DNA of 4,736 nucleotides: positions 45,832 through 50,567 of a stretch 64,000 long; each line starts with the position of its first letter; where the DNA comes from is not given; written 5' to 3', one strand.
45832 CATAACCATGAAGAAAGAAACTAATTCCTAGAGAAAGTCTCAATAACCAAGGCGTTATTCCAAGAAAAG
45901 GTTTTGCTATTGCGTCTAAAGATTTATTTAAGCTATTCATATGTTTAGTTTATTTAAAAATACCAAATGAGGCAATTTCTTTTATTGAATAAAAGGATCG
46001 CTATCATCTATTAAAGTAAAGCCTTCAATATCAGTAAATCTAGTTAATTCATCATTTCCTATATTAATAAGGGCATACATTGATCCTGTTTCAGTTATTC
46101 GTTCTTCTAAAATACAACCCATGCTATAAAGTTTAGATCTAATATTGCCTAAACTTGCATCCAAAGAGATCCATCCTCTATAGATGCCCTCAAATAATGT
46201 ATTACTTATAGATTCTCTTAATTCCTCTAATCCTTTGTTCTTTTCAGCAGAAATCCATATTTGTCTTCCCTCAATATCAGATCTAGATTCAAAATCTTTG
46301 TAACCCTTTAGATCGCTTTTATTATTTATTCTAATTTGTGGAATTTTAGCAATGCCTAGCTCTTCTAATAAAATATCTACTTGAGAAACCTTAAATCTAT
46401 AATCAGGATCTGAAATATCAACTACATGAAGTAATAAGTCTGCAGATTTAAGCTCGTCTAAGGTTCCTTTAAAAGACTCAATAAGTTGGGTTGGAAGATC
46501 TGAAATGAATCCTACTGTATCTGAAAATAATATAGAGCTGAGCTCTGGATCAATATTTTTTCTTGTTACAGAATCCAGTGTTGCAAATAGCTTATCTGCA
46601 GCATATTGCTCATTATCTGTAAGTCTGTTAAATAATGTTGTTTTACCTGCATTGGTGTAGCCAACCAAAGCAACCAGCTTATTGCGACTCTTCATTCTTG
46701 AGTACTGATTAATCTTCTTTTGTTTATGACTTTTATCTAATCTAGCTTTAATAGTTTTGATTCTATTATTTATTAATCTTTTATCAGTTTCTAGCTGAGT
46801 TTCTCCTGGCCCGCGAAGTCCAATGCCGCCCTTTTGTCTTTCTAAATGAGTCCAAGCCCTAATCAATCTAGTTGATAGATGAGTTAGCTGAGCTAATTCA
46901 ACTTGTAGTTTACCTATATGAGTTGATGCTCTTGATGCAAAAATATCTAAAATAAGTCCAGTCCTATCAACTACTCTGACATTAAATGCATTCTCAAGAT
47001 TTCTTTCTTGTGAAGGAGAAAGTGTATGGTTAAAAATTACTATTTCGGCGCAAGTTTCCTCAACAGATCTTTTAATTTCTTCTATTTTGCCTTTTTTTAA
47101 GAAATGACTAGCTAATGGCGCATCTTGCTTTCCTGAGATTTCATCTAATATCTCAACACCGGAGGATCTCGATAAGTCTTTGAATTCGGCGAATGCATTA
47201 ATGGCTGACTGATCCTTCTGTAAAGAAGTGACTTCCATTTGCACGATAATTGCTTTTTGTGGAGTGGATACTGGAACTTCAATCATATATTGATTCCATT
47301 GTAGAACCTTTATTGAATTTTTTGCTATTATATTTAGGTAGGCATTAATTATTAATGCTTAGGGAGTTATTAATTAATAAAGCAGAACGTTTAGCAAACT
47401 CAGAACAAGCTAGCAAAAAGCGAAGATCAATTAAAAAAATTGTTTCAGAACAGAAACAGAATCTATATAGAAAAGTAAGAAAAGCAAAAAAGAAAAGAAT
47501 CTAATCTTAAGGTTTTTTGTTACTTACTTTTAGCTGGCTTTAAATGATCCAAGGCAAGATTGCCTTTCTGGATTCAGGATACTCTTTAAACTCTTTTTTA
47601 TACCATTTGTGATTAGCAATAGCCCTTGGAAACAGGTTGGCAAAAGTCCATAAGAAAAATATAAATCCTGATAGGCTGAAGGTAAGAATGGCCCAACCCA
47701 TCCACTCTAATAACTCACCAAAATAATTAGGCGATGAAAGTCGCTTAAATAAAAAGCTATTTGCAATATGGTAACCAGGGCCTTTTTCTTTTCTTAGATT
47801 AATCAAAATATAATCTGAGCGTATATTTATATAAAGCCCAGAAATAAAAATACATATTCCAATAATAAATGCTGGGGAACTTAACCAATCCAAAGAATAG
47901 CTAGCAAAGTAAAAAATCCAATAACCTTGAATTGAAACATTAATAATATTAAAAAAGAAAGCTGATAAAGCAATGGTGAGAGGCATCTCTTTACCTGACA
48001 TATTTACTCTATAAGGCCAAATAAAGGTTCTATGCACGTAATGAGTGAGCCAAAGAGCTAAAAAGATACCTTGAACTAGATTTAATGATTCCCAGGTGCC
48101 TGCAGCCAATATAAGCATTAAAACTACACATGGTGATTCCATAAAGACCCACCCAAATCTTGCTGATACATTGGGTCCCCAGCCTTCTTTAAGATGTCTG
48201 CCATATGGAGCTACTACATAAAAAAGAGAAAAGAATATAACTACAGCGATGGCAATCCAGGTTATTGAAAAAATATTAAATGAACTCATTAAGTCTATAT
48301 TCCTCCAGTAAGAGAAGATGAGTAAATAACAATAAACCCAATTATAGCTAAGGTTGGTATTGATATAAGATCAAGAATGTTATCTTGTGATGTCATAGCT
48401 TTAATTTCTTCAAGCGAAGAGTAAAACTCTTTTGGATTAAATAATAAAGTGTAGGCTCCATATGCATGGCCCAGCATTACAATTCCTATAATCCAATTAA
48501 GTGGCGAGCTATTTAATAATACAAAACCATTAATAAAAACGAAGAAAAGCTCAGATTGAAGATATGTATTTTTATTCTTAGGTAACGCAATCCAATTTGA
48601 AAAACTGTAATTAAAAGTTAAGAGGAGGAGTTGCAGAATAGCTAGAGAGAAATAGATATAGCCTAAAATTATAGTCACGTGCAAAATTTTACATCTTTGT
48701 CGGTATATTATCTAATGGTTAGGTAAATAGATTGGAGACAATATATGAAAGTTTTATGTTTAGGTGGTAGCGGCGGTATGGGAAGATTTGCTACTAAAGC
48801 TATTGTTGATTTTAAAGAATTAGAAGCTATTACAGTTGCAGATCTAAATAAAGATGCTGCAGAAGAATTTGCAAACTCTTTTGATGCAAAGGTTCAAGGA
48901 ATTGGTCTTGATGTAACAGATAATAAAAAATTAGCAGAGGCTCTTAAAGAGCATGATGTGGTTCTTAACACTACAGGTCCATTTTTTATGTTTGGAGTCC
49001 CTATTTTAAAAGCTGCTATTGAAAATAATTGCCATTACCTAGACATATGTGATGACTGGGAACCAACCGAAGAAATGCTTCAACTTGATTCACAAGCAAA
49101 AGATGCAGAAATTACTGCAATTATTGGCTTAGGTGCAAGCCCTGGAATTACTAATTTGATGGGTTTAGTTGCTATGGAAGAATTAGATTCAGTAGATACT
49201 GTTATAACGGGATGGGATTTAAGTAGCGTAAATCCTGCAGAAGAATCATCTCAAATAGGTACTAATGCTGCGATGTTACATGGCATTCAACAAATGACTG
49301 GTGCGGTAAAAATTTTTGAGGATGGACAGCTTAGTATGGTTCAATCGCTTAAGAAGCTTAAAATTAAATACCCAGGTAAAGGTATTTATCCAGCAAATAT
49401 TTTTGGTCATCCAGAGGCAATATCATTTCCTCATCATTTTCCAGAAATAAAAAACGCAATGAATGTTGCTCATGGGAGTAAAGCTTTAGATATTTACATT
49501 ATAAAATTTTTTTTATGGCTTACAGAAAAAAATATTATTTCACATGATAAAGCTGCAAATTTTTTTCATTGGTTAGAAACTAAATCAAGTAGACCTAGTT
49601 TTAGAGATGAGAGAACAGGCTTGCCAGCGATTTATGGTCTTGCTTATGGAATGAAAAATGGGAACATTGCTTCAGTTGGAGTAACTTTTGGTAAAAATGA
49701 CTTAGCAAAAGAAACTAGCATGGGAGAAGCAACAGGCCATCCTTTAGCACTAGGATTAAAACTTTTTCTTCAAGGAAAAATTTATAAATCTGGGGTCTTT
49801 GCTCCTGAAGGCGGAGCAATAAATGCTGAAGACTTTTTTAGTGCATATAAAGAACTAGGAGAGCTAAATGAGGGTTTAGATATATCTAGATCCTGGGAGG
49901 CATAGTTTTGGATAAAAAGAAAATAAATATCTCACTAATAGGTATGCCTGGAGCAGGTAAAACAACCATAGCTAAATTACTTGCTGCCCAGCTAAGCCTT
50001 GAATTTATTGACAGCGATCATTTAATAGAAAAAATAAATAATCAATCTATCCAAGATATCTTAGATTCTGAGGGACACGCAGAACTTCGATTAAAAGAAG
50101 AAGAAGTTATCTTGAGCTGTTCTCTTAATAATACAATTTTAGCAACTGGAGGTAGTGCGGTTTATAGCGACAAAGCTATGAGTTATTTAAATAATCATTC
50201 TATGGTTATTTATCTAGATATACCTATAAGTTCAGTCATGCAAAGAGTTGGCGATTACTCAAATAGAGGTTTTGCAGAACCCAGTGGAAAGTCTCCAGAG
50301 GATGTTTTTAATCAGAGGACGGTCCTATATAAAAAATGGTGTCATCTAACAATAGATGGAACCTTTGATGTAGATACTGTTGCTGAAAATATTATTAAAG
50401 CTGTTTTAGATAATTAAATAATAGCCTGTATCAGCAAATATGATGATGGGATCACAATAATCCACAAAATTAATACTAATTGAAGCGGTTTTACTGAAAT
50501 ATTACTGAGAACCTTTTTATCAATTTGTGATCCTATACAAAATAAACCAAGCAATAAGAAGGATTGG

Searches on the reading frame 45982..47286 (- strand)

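Call 27: search_protein_families(library=pfam, proteins=[window:45982-47286:-])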
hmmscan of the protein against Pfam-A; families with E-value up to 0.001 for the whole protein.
window:45982-47286:- (434 aa): 6 families
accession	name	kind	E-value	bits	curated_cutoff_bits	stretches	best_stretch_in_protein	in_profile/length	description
PF13167.11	GTP-bdg_N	-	1.4e-27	96.5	25.4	1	32-117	4-89/89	GTP-binding GTPase N-terminal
PF16360.10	GTP-bdg_M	-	4.6e-27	94.8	29.5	1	119-197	1-79/79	GTP-binding GTPase Middle Region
PF01926.29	MMR_HSR1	-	4.1e-18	66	21.9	1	205-322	2-112/113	50S ribosome-binding GTPase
PF02421.24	FeoB_N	-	5.3e-05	23.2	27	1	205-240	3-38/156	Ferrous iron transport protein B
PF00025.27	Arf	-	0.00013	21.9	22.3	0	197-229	9-41/174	ADP-ribosylation factor family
PF03193.22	RsgA_GTPase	-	0.00053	20.3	30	0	187-231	92-135/174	RsgA GTPase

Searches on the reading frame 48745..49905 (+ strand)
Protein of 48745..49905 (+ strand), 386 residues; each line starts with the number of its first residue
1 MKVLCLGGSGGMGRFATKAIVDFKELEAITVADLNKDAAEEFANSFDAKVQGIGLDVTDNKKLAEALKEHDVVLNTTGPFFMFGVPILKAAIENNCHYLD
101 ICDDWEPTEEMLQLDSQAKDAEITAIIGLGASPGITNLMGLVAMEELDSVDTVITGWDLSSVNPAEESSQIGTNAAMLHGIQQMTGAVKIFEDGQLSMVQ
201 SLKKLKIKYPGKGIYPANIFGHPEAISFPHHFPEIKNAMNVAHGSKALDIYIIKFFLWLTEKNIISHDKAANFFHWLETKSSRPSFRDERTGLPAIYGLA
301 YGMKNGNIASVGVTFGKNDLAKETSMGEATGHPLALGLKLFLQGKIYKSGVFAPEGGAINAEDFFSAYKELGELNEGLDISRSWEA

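Call 43: search_protein_families(library=pfam, proteins=[window:48745-49905:+], max_evalue=0.00001)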
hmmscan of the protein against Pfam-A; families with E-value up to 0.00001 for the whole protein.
window:48745-49905:+ (386 aa): 2 families
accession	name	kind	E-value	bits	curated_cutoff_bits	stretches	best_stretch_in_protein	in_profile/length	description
PF03435.24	Sacchrp_dh_NADP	-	4.8e-20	72.6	25.1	1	3-126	1-129/129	Saccharopine dehydrogenase NADP binding domain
PF01073.25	3Beta_HSD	-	7.7e-07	28.8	22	1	5-84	2-81/280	3-beta hydroxysteroid dehydrogenase/isomerase family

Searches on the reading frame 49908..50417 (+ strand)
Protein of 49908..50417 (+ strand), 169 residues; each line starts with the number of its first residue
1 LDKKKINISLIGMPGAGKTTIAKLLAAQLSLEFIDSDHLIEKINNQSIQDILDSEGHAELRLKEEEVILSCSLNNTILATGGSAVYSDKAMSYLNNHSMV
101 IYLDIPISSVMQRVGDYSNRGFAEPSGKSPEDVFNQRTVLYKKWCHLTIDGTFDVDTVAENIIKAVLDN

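Call 43: search_protein_families(library=pfam, proteins=[window:49908-50417:+], max_evalue=0.00001)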
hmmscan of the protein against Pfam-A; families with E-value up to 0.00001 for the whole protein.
window:49908-50417:+ (169 aa): 3 families
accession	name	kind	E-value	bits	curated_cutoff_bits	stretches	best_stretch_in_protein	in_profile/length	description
PF01202.28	SKI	-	1.7e-35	122.9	22.1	1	14-165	1-157/159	Shikimate kinase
PF13207.12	AAA_17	-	1.2e-06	29.3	27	1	11-121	1-126/136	AAA domain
PF13671.12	AAA_33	-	1.6e-06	28.9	27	1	9-52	3-46/143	AAA domain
